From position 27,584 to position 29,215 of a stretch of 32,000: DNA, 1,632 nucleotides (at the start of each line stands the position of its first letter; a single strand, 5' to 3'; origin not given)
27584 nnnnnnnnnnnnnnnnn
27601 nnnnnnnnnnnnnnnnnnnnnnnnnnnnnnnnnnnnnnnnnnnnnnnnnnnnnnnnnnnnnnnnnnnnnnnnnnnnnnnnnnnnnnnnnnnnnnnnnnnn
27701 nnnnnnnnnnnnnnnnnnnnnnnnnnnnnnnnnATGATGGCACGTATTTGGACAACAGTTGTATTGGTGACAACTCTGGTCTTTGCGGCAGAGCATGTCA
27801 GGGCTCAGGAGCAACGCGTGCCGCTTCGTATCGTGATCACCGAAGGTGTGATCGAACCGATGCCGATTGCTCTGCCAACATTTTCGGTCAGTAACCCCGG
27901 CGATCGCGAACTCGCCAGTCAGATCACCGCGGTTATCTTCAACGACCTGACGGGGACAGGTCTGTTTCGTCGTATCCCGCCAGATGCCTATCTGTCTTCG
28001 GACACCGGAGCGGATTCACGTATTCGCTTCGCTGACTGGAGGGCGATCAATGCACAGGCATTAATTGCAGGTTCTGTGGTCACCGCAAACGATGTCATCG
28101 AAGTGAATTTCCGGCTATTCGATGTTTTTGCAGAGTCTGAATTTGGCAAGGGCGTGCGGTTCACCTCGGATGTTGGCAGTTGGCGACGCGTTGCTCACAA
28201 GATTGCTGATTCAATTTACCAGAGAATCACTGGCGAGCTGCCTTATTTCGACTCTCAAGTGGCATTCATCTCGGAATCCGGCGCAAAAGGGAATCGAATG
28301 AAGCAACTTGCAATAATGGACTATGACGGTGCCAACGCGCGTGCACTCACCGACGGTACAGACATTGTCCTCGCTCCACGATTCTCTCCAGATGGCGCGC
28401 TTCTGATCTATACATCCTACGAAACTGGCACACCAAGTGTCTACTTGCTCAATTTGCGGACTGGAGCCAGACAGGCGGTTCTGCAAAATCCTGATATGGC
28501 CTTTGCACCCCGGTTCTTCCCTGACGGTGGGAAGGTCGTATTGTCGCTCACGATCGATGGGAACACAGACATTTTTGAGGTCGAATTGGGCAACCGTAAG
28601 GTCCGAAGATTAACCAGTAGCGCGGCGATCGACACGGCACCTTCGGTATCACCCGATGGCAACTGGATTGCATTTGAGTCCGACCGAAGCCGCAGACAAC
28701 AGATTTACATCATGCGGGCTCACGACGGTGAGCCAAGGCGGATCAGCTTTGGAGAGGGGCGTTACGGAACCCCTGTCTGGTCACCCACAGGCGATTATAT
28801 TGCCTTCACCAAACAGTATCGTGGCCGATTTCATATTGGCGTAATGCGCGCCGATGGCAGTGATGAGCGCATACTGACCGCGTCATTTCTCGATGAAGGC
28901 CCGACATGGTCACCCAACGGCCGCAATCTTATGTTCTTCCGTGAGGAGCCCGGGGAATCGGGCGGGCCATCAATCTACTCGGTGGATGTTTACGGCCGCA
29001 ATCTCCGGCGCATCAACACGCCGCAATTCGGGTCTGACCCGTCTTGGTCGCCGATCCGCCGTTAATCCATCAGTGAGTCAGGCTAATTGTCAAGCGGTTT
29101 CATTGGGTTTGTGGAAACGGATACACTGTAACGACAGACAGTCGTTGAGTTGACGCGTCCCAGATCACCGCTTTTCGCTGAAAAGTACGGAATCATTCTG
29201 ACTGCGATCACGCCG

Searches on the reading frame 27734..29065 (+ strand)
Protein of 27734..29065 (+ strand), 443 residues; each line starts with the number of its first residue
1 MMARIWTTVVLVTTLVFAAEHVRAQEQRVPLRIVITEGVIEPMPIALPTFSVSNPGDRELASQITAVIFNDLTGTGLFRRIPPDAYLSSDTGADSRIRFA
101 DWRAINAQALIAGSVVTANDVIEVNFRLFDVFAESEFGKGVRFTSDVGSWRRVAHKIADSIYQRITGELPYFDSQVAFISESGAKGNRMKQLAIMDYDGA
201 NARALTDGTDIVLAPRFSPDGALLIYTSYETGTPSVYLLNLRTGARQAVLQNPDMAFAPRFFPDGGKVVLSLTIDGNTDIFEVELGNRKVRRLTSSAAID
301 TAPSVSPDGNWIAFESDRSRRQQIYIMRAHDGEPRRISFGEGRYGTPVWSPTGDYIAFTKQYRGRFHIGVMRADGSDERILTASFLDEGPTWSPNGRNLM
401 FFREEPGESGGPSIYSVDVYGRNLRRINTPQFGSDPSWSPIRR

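Call 45: find_homologous_proteins(query=window:27734-29065:+)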
Query window:27734-29065:+ (443 aa): 8000 proteins with E <= 0.001 among 8000 candidates; the best 120 are listed.
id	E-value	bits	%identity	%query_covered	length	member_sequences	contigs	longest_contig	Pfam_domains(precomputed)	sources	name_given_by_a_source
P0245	1.4e-286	968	98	100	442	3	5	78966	PF26549.1,PF00930.28,PF04052.19,PF26550.2,PF07676.19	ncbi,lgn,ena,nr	ncbi:MAG: Tol-Pal system beta propeller repeat protein TolB [Rhodobacteraceae bacterium]|nr:Tol-Pal 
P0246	3.5e-224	763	77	96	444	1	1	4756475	PF26549.1,PF00930.28,PF04052.19,PF26550.2,PF19283.5,PF07676.19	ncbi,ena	-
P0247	6.6e-207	706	71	99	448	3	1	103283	PF26549.1,PF00930.28,PF14583.13,PF04052.19,PF26550.2,PF19283.5,PF07676.19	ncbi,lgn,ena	-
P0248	1.7e-204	698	68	100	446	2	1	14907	PF25174.2,PF26549.1,PF00930.28,PF14583.13,PF04052.19,PF26550.2,PF19283.5,PF07676.19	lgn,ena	-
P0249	2.4e-202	691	70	99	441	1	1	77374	PF26549.1,PF00930.28,PF04052.19,PF26550.2,PF19283.5,PF07676.19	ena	-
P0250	9.1e-197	673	68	98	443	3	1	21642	PF25174.2,PF26549.1,PF00930.28,PF04052.19,PF26550.2,PF19283.5,PF07676.19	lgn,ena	-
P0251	1.0e-196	672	67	100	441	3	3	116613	PF26549.1,PF00930.28,PF04052.19,PF26550.2,PF19283.5,PF07676.19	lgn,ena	-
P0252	2.6e-196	671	69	98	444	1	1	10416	PF25174.2,PF26549.1,PF00930.28,PF04052.19,PF26550.2,PF19283.5,PF07676.19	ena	-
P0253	4.7e-196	670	68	98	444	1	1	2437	PF26549.1,PF00930.28,PF04052.19,PF26550.2,PF07676.19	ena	-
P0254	5.6e-194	663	69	93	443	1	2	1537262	PF25174.2,PF26549.1,PF00930.28,PF04052.19,PF26550.2,PF19283.5,PF07676.19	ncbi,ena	-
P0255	7.8e-193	660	69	96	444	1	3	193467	PF26549.1,PF00930.28,PF04052.19,PF26550.2,PF07676.19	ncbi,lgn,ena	-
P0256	5.4e-179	614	63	99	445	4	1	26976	PF26549.1,PF00930.28,PF14583.13,PF04052.19,PF26550.2,PF19283.5,PF07676.19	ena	-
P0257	9.7e-178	610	62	100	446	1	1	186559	PF26549.1,PF00930.28,PF04052.19,PF26550.2,PF19283.5,PF07676.19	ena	-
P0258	3.7e-177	608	61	99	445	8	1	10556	PF26549.1,PF00930.28,PF14583.13,PF04052.19,PF26550.2,PF19283.5,PF07676.19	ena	-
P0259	1.1e-176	606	63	95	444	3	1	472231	PF26549.1,PF00930.28,PF23381.2,PF14583.13,PF04052.19,PF26550.2,PF07676.19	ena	-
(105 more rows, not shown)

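Call 46: find_encoding_contigs(protein=P0245, flank=10000, max_places=6)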
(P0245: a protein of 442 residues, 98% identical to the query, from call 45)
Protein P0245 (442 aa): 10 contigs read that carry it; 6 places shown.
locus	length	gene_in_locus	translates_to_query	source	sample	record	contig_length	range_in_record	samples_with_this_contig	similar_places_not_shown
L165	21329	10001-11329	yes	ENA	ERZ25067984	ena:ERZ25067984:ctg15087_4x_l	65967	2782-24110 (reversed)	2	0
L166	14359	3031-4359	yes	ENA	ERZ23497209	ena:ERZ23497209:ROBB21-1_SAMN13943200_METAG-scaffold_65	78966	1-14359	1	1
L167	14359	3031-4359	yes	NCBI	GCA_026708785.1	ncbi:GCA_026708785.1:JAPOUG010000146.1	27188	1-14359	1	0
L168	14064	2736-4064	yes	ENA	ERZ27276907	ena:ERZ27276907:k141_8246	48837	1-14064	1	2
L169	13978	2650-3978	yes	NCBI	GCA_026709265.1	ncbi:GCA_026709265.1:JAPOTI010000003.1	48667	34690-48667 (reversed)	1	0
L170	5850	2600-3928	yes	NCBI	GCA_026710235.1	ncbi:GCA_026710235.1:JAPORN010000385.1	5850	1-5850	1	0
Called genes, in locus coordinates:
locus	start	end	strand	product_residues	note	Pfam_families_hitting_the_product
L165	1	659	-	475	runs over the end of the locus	PF01656:CbiA, PF13500:AAA_26, PF07685:GATase_3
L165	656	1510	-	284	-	PF00590:TP_methylase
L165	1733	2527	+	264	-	-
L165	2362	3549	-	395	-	PF01979:Amidohydro_1, PF07969:Amidohydro_3 (faint)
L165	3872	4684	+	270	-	PF00970:FAD_binding_6 (weak)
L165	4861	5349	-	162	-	-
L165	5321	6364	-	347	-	PF13401:AAA_22 (weak)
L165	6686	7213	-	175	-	-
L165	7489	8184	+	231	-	PF01618:MotA_ExbB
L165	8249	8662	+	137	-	PF02472:ExbD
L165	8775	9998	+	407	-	-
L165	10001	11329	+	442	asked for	PF04052:TolB_N, PF00930:DPPIV_N (faint), PF26549:Tricorn_N, PF26550:Tricorn_2nd, PF07676:PD40, PF26549:Tricorn_N (weak), PF07676:PD40 (weak)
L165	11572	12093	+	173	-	PF00691:OmpA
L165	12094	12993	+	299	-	PF13174:TPR_6 (faint)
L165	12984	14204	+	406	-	PF01171:ATP_bind_3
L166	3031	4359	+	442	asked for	PF04052:TolB_N, PF00930:DPPIV_N (faint), PF26549:Tricorn_N, PF26550:Tricorn_2nd, PF07676:PD40, PF26549:Tricorn_N (weak), PF07676:PD40 (weak)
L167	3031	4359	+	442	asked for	PF04052:TolB_N, PF00930:DPPIV_N (faint), PF26549:Tricorn_N, PF26550:Tricorn_2nd, PF07676:PD40, PF26549:Tricorn_N (weak), PF07676:PD40 (weak)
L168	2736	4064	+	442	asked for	PF04052:TolB_N, PF00930:DPPIV_N (faint), PF26549:Tricorn_N, PF26550:Tricorn_2nd, PF07676:PD40, PF26549:Tricorn_N (weak), PF07676:PD40 (weak)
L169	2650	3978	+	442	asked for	PF04052:TolB_N, PF00930:DPPIV_N (faint), PF26549:Tricorn_N, PF26550:Tricorn_2nd, PF07676:PD40, PF26549:Tricorn_N (weak), PF07676:PD40 (weak)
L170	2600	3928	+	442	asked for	PF04052:TolB_N, PF00930:DPPIV_N (faint), PF26549:Tricorn_N, PF26550:Tricorn_2nd, PF07676:PD40, PF26549:Tricorn_N (weak), PF07676:PD40 (weak)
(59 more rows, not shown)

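Call 47: list_cluster_members(proteins=[P0245, P0246, window:27734-29065:+])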
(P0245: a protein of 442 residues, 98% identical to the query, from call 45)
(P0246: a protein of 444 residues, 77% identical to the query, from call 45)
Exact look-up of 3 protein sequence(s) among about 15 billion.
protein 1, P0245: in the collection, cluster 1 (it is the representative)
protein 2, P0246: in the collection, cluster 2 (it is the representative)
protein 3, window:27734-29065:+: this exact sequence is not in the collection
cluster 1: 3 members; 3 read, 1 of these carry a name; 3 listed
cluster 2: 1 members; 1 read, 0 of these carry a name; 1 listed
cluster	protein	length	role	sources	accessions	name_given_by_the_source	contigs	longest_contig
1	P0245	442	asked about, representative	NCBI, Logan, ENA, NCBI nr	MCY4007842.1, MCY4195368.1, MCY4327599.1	MAG: Tol-Pal system beta propeller repeat protein TolB [Rhodobacteraceae bacterium] | Tol-Pal system beta propeller repeat protein TolB [Paracoccaceae bacterium]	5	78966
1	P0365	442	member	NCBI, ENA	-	-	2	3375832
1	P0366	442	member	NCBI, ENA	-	-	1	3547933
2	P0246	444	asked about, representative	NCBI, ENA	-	-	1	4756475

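Call 67: find_encoding_contigs(protein=P0366, flank=10000, max_places=3)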
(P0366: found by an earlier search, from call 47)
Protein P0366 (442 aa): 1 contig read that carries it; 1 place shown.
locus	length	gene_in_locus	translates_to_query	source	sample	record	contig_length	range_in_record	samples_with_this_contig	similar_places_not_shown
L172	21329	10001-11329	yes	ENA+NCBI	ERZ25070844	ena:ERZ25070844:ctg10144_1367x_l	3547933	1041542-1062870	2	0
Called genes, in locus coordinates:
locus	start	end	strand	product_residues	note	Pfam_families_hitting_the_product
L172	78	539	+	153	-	-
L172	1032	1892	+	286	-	-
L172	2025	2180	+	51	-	-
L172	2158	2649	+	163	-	PF10134:RPA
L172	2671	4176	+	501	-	PF20042:DUF6444, PF03050:DDE_Tnp_IS66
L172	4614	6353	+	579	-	PF14236:DruA, PF14706:Tnp_DNA_bind, PF01609:DDE_Tnp_1 (weak)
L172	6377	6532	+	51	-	-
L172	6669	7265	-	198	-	PF00376:MerR, PF13411:MerR_1, PF00239:Resolvase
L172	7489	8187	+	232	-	PF01618:MotA_ExbB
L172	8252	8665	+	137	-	PF02472:ExbD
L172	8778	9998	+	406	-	-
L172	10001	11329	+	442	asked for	PF04052:TolB_N, PF00930:DPPIV_N (faint), PF26549:Tricorn_N, PF26550:Tricorn_2nd, PF07676:PD40, PF26549:Tricorn_N (weak), PF07676:PD40 (weak)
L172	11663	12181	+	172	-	PF00691:OmpA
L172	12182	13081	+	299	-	PF13174:TPR_6 (faint), PF13432:TPR_16 (faint)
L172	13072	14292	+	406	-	PF01171:ATP_bind_3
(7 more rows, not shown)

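Call 68: find_encoding_contigs(protein=P0365, flank=10000, max_places=3)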
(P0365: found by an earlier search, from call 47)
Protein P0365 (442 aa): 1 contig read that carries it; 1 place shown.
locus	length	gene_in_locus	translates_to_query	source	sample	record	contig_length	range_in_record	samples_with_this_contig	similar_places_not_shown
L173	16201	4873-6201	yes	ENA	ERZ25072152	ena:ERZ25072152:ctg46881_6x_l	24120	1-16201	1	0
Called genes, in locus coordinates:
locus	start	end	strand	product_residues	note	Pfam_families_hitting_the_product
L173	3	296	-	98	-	?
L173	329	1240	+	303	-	-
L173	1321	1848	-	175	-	-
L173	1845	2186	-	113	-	-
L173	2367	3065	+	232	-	PF01618:MotA_ExbB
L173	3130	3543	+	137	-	PF02472:ExbD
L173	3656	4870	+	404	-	-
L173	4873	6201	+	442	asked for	PF04052:TolB_N, PF00930:DPPIV_N (faint), PF26549:Tricorn_N, PF26550:Tricorn_2nd, PF07676:PD40, PF26549:Tricorn_N (weak), PF07676:PD40 (weak)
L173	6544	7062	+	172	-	PF00691:OmpA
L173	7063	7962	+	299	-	PF13174:TPR_6 (faint), PF13432:TPR_16 (faint)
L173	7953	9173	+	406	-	PF01171:ATP_bind_3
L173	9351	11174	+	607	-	PF00004:AAA, PF17862:AAA_lid_3, PF01434:Peptidase_M41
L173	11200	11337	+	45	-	-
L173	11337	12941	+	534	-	PF00004:AAA, PF17862:AAA_lid_3, PF01434:Peptidase_M41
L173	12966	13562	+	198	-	PF03473:MOSC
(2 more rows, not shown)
